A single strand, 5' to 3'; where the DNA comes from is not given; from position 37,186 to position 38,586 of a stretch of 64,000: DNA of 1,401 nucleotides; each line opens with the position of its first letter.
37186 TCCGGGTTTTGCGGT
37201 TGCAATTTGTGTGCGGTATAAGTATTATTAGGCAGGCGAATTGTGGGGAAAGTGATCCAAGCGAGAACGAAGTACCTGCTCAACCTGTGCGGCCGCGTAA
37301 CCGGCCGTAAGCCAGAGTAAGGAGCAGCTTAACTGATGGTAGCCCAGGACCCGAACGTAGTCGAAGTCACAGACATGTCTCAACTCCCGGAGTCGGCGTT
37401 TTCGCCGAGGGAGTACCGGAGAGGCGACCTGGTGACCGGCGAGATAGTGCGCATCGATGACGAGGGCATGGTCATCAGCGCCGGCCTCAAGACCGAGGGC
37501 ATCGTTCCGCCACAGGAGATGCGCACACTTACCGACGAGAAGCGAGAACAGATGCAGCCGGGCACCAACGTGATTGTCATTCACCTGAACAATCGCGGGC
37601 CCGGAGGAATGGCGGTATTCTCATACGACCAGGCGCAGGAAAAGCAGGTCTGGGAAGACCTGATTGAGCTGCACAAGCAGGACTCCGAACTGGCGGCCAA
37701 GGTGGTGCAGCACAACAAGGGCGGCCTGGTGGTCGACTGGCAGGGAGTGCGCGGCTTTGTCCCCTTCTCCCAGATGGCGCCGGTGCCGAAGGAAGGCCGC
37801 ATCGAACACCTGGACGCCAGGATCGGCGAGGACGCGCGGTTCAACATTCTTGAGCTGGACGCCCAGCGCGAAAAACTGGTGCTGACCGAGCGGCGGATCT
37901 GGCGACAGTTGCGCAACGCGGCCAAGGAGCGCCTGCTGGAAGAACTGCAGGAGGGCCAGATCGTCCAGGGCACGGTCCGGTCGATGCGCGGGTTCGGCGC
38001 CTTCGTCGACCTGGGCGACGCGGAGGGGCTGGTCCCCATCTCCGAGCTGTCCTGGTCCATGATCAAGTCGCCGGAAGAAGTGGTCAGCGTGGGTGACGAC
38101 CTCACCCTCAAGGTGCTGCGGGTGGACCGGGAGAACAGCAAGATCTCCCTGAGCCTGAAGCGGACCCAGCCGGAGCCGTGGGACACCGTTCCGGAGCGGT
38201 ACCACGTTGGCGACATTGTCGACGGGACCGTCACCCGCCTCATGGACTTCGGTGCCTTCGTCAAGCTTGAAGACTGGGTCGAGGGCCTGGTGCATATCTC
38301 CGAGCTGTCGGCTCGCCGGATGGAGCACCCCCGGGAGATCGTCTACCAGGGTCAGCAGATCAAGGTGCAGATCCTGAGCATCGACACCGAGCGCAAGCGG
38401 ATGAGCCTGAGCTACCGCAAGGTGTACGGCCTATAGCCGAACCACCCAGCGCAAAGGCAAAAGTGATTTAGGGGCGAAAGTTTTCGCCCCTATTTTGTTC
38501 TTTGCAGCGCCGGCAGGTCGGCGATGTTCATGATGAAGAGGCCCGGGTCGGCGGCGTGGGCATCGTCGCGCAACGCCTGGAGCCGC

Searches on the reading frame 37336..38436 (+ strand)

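Call 17: search_protein_families(library=pfam, proteins=[window:37336-38436:+], max_evalue=0.001)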
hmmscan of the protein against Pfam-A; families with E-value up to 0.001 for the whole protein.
window:37336-38436:+ (366 aa): 4 families
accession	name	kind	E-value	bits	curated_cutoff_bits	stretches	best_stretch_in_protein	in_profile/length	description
PF00575.29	S1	-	1.3e-60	202.1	22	4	204-275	2-74/74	S1 RNA binding domain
PF23459.1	S1_RRP5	-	3.5e-18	66.3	27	2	204-274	1-72/72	RRP5 S1 domain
PF21710.3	Spt6_S1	-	1.8e-09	38.2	27.5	1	288-361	13-87/91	Spt6, S1/OB domain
PF13509.12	S1_2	-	1.9e-06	28.3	21.8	0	291-325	1-35/61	S1 domain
